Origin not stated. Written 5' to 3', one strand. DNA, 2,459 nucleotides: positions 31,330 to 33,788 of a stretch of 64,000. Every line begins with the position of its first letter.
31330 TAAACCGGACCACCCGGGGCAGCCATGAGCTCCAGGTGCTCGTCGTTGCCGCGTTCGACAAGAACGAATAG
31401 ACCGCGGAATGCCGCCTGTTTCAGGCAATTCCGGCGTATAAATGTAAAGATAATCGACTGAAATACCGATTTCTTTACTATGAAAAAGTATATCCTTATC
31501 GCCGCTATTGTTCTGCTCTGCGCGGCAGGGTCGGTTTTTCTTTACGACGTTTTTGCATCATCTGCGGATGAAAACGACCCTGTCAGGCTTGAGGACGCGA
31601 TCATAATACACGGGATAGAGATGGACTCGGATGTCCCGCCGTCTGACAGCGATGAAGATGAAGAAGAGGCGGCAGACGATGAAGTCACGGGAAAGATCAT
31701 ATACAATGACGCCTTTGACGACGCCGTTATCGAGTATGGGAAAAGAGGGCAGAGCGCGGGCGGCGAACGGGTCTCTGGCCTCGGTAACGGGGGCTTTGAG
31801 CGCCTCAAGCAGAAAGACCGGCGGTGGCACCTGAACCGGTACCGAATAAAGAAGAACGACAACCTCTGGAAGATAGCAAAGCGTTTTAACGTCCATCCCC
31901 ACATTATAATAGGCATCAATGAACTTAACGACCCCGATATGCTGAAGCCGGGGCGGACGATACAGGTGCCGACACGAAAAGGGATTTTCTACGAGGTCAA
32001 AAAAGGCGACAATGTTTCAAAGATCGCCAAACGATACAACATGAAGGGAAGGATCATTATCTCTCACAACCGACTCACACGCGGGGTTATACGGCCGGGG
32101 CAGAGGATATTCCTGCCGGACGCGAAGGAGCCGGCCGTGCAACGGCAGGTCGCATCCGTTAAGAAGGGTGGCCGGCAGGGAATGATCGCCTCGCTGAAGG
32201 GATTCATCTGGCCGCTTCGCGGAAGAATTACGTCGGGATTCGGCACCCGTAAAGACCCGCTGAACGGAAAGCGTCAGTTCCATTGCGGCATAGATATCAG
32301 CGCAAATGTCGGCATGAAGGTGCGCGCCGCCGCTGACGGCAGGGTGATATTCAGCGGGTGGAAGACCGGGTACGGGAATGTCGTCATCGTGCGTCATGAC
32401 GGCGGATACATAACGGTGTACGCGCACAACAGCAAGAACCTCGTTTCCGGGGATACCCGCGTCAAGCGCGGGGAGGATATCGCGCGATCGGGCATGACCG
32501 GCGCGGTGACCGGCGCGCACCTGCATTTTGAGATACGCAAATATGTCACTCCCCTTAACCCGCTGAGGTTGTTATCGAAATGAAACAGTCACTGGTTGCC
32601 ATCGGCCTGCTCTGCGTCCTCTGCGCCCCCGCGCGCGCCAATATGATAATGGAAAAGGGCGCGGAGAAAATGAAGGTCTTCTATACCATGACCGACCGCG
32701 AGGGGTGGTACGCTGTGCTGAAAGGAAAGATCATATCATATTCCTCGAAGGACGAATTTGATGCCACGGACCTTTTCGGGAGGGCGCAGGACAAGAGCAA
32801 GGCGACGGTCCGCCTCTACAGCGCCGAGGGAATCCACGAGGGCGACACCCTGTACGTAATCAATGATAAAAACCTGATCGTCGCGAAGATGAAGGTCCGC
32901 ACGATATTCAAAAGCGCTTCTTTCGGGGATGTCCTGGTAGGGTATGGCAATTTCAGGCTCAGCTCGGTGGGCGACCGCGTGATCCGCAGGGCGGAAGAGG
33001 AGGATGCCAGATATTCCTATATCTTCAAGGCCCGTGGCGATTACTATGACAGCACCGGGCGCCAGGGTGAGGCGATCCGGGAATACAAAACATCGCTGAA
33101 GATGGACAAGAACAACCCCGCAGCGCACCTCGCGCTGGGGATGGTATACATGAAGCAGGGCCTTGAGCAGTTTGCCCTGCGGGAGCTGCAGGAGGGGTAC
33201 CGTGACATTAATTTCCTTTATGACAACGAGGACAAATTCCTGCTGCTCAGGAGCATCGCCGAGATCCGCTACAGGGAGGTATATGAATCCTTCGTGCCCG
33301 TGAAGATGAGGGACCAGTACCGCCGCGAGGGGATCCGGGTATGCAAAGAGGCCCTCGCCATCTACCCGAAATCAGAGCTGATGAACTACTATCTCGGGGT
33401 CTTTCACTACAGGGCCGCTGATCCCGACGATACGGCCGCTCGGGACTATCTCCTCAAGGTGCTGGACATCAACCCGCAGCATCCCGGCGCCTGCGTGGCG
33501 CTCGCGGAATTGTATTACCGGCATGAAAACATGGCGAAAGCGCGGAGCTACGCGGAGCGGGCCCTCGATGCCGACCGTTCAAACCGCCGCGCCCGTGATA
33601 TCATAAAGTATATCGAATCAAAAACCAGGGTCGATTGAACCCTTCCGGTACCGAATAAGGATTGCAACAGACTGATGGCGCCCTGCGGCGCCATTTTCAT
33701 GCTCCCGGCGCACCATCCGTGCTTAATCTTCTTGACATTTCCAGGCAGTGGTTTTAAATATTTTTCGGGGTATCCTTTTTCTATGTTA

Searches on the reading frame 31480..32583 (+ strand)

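Call 65: search_protein_families(library=pfam, proteins=[window:31480-32583:+], max_evalue=0.00001)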
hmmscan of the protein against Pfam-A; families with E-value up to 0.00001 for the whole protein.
window:31480-32583:+ (367 aa): 3 families
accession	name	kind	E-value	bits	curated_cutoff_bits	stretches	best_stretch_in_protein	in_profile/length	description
PF01551.29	Peptidase_M23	-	1.6e-33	115.2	28.7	1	267-361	2-96/96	Peptidase family M23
PF01476.26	LysM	-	4.1e-23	81.5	20.9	2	121-164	1-43/43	LysM domain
PF23473.1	LysM3_LYK4_5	-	5e-09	36.5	29.3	0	171-204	5-38/48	LYK4/5 LysM3 domain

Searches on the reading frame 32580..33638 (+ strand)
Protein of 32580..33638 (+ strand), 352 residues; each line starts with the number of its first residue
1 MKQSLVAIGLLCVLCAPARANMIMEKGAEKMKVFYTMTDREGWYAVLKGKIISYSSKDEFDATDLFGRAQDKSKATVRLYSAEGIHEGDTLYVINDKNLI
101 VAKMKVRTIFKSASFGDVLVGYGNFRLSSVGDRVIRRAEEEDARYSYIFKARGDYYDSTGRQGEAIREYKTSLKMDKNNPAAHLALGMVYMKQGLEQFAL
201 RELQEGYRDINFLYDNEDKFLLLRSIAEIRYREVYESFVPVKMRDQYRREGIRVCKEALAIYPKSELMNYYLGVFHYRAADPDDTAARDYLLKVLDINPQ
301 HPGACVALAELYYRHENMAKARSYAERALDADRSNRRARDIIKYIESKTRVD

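Call 65: search_protein_families(library=pfam, proteins=[window:32580-33638:+], max_evalue=0.00001)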
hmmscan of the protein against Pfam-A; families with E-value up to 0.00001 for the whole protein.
window:32580-33638:+ (352 aa): 9 families
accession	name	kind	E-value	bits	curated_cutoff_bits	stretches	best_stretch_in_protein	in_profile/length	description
PF14559.12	TPR_19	-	2e-13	50.9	25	1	286-339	9-62/68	Tetratricopeptide repeat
PF13414.12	TPR_11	-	4.7e-12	45.8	26.8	1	153-194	1-42/42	TPR repeat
PF07719.23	TPR_2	-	5.8e-12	45.2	27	0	304-334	3-33/34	Tetratricopeptide repeat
PF13428.12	TPR_14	-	8.7e-10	38.8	23.5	0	305-339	4-38/44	Tetratricopeptide repeat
PF13181.12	TPR_8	-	6.9e-09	35.6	25.7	0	304-335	3-34/34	Tetratricopeptide repeat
PF13432.12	TPR_16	-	1.1e-08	35.8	32.7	0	151-203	2-53/65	Tetratricopeptide repeat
PF13431.12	TPR_17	-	9e-08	32.3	24.4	0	169-194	2-27/34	Tetratricopeptide repeat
PF13424.12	TPR_12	-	7.4e-06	26.5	30.1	0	272-333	9-76/77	Tetratricopeptide repeat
PF00515.34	TPR_1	-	9.1e-06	25.7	27.8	0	307-335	6-34/34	Tetratricopeptide repeat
